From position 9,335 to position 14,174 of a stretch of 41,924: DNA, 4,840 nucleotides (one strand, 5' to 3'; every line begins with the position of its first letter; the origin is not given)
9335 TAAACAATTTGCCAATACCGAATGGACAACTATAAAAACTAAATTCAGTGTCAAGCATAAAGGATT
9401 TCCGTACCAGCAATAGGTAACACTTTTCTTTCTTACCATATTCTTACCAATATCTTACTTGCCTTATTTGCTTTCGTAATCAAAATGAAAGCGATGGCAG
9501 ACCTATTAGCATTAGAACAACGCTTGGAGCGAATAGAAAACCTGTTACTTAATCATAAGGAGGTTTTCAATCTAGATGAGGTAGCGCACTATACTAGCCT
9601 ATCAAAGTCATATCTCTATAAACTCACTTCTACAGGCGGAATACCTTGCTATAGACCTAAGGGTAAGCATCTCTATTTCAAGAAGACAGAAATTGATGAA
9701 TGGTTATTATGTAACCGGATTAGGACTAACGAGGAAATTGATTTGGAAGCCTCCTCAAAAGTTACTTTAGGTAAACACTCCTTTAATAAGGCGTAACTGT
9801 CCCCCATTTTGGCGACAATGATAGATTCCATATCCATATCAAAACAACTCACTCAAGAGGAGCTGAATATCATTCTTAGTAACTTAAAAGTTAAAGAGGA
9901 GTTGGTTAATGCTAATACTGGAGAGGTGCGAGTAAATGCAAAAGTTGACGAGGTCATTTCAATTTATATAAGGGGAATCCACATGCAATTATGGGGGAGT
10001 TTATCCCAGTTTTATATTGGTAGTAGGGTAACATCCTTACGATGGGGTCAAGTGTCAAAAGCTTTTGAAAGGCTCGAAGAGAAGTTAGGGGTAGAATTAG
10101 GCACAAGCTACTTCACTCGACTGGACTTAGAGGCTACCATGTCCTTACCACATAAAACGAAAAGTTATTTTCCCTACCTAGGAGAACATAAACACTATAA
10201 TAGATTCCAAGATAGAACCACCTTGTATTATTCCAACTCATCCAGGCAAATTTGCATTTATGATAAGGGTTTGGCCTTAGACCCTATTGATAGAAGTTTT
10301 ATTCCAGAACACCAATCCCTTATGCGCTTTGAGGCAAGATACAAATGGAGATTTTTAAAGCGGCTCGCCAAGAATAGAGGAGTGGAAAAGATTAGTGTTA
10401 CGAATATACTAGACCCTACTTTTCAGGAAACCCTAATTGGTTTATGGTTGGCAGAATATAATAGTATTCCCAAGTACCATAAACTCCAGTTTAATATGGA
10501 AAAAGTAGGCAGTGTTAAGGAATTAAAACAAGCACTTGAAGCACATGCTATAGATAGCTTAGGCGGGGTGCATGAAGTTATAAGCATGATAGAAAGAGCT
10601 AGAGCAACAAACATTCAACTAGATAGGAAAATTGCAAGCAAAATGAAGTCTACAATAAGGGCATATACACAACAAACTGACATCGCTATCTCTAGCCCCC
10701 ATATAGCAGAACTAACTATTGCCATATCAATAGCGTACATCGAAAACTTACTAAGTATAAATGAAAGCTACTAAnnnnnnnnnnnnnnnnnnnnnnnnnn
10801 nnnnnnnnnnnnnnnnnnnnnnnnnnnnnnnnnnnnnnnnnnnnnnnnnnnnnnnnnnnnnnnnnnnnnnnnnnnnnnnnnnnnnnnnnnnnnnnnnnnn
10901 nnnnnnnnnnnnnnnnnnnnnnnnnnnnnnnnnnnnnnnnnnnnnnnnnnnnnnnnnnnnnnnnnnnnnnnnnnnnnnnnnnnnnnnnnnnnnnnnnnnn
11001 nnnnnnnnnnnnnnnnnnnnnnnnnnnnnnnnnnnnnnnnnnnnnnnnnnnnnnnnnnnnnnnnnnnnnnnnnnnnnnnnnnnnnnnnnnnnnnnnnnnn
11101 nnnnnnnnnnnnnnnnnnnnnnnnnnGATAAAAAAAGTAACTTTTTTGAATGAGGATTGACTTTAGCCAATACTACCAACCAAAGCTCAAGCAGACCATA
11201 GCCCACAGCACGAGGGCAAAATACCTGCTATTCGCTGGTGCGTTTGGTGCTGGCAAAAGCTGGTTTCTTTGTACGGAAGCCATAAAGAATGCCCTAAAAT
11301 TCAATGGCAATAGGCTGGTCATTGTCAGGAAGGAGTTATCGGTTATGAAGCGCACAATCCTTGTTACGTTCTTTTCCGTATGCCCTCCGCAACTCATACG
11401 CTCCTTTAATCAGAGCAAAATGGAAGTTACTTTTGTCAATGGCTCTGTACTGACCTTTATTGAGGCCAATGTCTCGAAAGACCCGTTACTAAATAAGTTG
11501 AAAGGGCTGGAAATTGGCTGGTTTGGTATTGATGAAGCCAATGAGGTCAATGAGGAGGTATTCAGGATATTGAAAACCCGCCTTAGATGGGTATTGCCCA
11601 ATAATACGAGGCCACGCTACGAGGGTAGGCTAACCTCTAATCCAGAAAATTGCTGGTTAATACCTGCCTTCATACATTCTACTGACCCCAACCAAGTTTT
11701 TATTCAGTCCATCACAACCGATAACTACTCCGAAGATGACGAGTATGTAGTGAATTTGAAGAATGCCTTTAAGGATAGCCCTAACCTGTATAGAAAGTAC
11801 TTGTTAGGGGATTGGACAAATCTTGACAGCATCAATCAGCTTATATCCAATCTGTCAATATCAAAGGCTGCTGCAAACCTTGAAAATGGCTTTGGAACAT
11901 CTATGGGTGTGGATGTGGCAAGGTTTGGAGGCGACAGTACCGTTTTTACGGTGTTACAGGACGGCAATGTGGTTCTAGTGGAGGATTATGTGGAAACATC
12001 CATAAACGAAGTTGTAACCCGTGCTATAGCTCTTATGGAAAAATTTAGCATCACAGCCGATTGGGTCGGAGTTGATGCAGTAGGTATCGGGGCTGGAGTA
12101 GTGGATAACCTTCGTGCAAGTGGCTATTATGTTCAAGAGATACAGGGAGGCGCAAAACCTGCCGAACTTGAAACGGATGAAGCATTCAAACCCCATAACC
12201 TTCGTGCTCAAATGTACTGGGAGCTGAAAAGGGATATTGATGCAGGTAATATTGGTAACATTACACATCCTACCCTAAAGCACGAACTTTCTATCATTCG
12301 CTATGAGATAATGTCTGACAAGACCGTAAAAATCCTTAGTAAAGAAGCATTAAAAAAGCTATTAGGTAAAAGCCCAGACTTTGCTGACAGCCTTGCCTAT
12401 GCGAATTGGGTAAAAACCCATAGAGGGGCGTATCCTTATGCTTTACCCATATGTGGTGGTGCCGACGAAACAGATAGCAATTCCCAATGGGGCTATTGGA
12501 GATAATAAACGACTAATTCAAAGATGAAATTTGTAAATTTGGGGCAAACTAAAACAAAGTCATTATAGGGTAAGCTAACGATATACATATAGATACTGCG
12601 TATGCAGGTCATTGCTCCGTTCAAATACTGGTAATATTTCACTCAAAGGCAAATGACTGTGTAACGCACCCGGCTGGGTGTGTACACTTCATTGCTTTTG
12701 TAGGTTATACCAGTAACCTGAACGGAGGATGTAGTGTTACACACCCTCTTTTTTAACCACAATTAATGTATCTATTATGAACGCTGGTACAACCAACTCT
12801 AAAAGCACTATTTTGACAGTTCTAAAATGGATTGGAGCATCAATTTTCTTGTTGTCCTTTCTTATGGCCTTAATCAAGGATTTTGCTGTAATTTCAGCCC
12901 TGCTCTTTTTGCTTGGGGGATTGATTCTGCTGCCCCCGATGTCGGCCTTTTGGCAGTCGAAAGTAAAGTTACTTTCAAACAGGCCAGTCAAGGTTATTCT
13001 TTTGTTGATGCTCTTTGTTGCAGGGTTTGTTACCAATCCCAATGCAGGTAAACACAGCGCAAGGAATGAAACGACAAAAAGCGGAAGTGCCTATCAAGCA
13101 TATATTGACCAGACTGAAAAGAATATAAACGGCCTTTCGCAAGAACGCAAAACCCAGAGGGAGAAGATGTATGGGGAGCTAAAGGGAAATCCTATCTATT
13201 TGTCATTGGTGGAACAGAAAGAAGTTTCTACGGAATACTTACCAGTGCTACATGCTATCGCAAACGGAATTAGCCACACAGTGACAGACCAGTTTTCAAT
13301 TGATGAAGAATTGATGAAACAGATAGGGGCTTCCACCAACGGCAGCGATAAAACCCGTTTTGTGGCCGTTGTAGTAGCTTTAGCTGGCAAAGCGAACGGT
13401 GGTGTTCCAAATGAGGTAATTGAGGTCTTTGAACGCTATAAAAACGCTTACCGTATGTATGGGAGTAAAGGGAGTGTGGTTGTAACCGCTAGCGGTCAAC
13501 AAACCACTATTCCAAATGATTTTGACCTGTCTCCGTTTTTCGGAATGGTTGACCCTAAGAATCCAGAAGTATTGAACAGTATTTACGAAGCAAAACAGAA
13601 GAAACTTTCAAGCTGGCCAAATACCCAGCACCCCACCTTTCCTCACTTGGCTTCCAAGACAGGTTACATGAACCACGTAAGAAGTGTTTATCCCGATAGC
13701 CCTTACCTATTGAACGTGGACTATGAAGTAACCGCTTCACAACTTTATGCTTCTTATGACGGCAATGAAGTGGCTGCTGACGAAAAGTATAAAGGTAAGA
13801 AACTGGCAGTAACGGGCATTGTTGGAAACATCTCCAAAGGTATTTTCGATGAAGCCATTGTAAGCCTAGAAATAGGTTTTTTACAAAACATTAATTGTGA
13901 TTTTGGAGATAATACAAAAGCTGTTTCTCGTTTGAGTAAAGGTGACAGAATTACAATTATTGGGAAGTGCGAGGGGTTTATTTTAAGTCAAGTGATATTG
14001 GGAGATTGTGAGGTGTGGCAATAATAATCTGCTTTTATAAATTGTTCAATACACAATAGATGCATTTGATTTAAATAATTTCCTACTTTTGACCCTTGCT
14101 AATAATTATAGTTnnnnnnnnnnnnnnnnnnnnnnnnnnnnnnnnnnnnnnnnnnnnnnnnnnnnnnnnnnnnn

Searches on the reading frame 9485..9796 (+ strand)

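Call 28: search_protein_families(library=pfam, proteins=[window:9485-9796:+], max_evalue=0.1)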
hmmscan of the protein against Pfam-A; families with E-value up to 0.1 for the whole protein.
window:9485-9796:+ (103 aa): 3 families
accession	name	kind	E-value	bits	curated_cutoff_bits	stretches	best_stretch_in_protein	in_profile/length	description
PF12728.13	HTH_17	-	2.8e-12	47.1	27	1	28-74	2-47/51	Helix-turn-helix domain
PF05930.18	Phage_AlpA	-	0.0029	17.9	21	1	30-74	6-51/51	Prophage CP4-57 regulatory protein (AlpA)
PF13338.12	AbiEi_4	-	0.028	15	25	1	15-51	1-36/49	Transcriptional regulator, AbiEi antitoxin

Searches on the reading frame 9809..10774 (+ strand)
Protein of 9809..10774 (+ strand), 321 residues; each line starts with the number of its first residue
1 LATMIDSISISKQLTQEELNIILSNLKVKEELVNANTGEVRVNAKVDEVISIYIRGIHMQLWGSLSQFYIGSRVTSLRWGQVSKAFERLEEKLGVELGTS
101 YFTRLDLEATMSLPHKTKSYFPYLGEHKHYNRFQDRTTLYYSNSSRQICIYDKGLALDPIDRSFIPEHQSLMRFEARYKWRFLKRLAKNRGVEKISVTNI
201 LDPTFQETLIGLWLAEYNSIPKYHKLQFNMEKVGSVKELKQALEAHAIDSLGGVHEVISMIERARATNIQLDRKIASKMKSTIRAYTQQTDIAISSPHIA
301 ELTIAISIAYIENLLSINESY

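Call 28: search_protein_families(library=pfam, proteins=[window:9809-10774:+], max_evalue=0.1)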
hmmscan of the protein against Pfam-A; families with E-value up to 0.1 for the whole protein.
window:9809-10774:+ (321 aa): 1 family
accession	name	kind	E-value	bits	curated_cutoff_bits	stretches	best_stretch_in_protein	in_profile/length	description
PF05144.20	Phage_CRI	-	3.7e-05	24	21.7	1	59-187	66-222/232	Replication-associated protein G2P N-terminal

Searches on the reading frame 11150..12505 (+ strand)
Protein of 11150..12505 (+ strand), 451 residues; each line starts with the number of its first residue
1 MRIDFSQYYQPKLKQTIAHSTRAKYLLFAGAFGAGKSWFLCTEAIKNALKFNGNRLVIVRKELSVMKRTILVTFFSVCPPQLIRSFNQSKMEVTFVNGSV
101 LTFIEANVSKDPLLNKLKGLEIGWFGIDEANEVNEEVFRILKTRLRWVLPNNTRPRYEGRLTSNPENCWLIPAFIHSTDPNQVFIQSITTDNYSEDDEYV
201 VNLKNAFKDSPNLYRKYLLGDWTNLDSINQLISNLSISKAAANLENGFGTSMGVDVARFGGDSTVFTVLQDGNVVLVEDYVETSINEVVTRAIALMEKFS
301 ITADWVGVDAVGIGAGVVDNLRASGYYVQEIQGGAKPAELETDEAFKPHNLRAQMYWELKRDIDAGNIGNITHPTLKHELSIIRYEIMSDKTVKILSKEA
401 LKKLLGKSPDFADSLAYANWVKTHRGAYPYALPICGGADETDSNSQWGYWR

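Call 28: search_protein_families(library=pfam, proteins=[window:11150-12505:+], max_evalue=0.1)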
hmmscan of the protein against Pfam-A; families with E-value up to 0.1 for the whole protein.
window:11150-12505:+ (451 aa): 2 families
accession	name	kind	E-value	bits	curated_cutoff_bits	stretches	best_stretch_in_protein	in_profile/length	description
PF04466.19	Terminase_3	-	1.4e-08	34.9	23.2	1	24-220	3-200/201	Phage terminase large subunit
PF03237.21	Terminase_6N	-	0.0015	18.6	22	1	28-212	2-178/215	Terminase large subunit, T4likevirus-type, N-terminal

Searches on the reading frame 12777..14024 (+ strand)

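Call 6: search_protein_families(library=padloc, proteins=[window:12777-14024:+], max_evalue=1)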
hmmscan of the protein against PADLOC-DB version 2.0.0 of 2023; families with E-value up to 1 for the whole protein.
window:12777-14024:+ (415 aa): 0 families

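Call 28: search_protein_families(library=pfam, proteins=[window:12777-14024:+], max_evalue=0.1)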
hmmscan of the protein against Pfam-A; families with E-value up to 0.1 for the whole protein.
window:12777-14024:+ (415 aa): 1 family
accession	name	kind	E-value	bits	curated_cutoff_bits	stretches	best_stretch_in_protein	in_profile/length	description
PF12869.13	tRNA_anti-like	-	7.1e-18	65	23.5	1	313-411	46-145/146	tRNA_anti-like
